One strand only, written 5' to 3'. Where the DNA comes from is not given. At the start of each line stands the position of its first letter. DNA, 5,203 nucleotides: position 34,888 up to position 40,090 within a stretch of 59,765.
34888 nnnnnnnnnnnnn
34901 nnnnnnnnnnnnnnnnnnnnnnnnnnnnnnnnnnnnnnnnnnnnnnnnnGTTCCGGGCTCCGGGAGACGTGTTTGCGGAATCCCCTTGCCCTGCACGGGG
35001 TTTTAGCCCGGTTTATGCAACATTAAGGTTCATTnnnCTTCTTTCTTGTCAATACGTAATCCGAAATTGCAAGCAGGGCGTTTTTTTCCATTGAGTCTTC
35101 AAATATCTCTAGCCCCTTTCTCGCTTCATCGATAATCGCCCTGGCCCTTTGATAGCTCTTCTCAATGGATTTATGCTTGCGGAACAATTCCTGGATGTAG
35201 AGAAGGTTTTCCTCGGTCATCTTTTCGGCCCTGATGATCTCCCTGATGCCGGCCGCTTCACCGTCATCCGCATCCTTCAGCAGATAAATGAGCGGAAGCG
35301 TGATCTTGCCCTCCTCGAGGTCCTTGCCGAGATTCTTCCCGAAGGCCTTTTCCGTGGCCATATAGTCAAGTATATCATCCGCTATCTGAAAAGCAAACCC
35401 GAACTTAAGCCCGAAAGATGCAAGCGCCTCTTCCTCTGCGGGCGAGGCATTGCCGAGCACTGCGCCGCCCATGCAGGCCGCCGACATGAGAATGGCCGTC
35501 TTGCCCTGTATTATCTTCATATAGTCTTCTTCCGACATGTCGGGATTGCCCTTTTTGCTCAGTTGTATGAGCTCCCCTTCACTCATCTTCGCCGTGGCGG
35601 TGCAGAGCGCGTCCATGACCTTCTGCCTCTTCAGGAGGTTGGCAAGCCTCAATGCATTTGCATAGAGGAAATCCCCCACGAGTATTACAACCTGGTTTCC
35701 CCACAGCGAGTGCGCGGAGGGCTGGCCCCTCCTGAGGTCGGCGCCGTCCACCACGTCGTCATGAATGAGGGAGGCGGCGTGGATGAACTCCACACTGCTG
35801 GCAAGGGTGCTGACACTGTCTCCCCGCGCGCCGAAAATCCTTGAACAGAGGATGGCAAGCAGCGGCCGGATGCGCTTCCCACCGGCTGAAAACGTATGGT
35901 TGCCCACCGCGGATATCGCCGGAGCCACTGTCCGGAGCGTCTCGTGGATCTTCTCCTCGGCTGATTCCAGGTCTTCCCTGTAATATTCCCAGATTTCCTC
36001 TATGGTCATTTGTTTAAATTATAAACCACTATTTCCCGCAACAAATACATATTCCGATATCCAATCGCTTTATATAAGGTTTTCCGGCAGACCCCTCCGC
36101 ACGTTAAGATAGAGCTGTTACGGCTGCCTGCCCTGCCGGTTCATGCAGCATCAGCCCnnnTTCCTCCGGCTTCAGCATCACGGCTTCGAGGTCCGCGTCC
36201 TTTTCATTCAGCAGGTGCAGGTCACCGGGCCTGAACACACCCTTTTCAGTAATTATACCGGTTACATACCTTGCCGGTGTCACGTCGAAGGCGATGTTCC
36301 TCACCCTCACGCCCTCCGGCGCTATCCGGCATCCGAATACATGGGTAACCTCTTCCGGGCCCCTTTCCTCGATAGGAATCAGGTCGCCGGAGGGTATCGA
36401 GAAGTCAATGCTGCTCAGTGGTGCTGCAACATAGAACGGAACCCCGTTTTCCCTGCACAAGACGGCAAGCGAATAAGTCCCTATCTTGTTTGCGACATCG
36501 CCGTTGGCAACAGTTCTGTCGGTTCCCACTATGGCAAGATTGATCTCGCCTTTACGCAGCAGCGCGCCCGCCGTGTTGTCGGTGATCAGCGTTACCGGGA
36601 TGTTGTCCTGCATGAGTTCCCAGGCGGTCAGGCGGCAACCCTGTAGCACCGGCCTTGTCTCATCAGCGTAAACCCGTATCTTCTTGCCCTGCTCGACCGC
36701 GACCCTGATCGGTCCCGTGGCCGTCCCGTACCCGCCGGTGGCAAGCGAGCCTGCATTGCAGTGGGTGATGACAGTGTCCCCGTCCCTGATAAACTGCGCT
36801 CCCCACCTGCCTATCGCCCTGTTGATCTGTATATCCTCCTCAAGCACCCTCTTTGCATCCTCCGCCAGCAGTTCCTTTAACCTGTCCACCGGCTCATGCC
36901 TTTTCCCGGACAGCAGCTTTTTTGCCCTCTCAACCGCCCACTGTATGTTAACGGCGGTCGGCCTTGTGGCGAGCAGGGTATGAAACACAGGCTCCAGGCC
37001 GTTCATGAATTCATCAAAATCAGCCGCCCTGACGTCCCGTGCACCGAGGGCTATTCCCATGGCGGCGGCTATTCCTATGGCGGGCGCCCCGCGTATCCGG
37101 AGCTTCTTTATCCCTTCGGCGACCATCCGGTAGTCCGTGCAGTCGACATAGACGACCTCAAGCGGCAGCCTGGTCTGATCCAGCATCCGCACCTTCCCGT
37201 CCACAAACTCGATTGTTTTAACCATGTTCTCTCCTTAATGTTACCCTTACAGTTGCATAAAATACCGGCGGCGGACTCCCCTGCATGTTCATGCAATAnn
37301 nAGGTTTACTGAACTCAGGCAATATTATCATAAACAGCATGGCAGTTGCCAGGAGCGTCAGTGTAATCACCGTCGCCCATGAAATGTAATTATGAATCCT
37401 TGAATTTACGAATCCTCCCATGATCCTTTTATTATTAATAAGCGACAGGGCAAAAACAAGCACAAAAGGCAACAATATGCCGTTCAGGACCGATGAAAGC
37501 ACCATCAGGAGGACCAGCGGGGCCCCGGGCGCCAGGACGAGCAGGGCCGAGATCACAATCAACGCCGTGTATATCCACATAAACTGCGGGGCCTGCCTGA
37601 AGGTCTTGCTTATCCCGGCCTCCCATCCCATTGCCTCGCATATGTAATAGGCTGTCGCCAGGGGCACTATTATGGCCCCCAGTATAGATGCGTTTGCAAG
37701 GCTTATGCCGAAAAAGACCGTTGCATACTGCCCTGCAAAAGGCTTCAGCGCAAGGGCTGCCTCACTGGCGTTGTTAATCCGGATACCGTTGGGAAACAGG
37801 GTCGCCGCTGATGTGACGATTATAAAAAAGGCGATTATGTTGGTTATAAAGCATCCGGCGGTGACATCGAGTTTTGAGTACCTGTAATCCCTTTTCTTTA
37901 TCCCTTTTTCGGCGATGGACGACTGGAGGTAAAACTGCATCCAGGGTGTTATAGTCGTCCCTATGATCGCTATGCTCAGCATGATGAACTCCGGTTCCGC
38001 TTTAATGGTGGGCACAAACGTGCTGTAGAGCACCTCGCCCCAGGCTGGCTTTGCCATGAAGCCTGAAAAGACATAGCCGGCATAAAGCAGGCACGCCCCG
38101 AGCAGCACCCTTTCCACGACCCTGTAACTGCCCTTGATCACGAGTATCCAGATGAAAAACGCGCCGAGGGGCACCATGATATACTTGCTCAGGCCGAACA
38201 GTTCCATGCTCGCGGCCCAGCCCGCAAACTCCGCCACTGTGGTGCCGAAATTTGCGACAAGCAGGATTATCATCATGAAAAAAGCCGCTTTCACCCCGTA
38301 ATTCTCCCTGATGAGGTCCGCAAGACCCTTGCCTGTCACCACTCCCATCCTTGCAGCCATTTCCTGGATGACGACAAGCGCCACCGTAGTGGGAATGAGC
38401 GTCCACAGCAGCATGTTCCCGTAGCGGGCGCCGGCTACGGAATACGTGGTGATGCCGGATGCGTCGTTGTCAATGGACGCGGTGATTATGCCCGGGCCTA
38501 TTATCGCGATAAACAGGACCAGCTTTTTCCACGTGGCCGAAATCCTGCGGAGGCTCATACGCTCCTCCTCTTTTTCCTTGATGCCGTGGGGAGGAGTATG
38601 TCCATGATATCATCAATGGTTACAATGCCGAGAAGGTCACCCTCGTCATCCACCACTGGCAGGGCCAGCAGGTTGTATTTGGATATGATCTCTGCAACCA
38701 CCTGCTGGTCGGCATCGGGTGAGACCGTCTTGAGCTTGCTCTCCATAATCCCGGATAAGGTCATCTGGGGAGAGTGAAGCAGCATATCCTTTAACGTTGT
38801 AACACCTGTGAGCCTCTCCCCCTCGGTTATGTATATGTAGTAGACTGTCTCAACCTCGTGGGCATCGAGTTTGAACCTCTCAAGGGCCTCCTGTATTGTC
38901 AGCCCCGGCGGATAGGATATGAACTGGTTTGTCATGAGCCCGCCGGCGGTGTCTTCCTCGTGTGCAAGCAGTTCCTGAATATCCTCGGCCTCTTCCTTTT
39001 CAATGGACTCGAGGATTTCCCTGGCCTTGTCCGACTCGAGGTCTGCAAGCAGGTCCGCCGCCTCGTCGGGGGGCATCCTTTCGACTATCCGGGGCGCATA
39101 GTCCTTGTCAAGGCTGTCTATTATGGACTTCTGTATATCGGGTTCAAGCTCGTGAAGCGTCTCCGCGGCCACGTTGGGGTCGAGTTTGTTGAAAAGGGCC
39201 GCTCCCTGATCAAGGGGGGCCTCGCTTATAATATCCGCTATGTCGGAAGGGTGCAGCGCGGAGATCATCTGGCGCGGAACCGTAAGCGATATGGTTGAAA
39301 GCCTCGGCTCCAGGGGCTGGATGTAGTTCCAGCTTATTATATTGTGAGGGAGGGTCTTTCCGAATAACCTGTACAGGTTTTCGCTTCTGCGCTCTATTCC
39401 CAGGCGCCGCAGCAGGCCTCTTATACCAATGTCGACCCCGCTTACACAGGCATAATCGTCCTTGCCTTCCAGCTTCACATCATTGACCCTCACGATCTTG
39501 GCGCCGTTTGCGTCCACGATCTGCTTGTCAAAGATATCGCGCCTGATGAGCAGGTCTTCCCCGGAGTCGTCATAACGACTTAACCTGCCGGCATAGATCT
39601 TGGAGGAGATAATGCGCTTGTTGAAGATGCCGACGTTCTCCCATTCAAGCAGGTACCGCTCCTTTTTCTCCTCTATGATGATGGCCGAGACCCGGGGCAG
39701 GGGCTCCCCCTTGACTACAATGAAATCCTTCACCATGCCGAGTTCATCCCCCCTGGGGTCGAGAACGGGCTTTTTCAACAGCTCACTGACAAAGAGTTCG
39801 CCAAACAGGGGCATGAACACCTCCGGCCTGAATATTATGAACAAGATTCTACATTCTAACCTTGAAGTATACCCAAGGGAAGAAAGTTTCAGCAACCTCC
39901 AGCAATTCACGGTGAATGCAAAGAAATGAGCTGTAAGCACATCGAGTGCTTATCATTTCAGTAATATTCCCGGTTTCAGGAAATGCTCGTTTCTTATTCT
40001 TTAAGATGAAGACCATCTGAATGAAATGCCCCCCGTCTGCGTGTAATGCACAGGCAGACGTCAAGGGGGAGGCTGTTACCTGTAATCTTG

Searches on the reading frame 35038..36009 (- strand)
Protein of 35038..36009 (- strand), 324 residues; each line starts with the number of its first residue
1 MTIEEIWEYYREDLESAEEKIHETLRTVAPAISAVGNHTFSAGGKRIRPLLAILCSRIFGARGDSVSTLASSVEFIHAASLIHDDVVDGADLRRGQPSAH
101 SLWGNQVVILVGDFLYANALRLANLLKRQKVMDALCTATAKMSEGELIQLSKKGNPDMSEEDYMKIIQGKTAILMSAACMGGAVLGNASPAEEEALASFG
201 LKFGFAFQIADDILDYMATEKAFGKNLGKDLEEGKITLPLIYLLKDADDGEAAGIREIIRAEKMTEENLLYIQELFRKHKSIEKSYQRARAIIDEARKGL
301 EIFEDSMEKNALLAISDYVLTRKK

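Call 63: search_protein_families(library=pfam, proteins=[window:35038-36009:-], max_evalue=0.0001)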
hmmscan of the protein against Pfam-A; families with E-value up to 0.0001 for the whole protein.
window:35038-36009:- (324 aa): 1 family
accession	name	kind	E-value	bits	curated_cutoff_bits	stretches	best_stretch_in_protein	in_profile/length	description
PF00348.22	polyprenyl_synt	-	4.5e-73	246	27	1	31-271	3-246/251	Polyprenyl synthetase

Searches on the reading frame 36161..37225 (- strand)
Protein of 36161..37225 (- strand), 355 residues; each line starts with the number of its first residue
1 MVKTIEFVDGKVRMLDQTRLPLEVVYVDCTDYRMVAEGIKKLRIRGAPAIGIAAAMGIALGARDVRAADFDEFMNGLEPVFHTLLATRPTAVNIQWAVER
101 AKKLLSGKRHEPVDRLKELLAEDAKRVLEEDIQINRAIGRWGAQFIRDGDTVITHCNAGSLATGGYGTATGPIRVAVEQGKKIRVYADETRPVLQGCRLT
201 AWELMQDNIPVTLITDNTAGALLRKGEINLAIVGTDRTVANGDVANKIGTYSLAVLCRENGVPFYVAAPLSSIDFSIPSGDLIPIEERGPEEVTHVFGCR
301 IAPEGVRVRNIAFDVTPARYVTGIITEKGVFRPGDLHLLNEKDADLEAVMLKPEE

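Call 63: search_protein_families(library=pfam, proteins=[window:36161-37225:-], max_evalue=0.0001)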
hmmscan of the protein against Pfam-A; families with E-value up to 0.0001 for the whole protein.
window:36161-37225:- (355 aa): 1 family
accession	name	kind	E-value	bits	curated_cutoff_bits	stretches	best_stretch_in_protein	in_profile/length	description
PF01008.23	IF-2B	-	1.5e-91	306.9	22.4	1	44-333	2-280/280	Initiation factor 2 subunit family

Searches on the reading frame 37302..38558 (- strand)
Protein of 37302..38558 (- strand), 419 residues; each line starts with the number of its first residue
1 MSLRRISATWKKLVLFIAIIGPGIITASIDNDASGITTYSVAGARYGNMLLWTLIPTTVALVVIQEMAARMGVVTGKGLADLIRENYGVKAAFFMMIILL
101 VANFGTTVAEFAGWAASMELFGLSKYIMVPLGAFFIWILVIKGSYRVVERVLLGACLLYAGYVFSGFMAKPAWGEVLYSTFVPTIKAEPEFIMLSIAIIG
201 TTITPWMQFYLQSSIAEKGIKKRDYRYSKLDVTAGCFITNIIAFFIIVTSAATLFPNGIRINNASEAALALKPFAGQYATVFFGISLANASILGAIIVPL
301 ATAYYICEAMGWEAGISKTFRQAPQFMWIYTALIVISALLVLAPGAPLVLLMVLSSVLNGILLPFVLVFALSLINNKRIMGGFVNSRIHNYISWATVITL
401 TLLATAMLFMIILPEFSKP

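Call 20: search_protein_families(library=pfam, proteins=[window:37302-38558:-], max_evalue=0.01)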
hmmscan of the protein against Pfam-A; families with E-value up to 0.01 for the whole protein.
window:37302-38558:- (419 aa): 1 family
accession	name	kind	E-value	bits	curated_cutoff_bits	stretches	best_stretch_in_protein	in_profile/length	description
PF01566.24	Nramp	-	8.9e-100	334.6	29.8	1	36-387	1-357/357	Natural resistance-associated macrophage protein-like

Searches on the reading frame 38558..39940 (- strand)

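Call 20: search_protein_families(library=pfam, proteins=[window:38558-39940:-], max_evalue=0.01)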
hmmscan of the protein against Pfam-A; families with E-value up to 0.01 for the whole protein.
window:38558-39940:- (461 aa): 4 families
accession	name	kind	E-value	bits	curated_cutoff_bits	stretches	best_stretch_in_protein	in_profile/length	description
PF03448.22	MgtE_N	-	4.4e-26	91.8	25.9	1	229-330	1-102/102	MgtE intracellular N domain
PF00571.33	CBS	-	1.2e-19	70.8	24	2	397-449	3-55/57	CBS domain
PF05239.21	PRC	-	5.7e-08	33.1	21.2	1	47-111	2-70/78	PRC-barrel domain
PF14841.11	FliG_M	-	4.8e-06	27.1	25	0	232-274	2-44/76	FliG middle domain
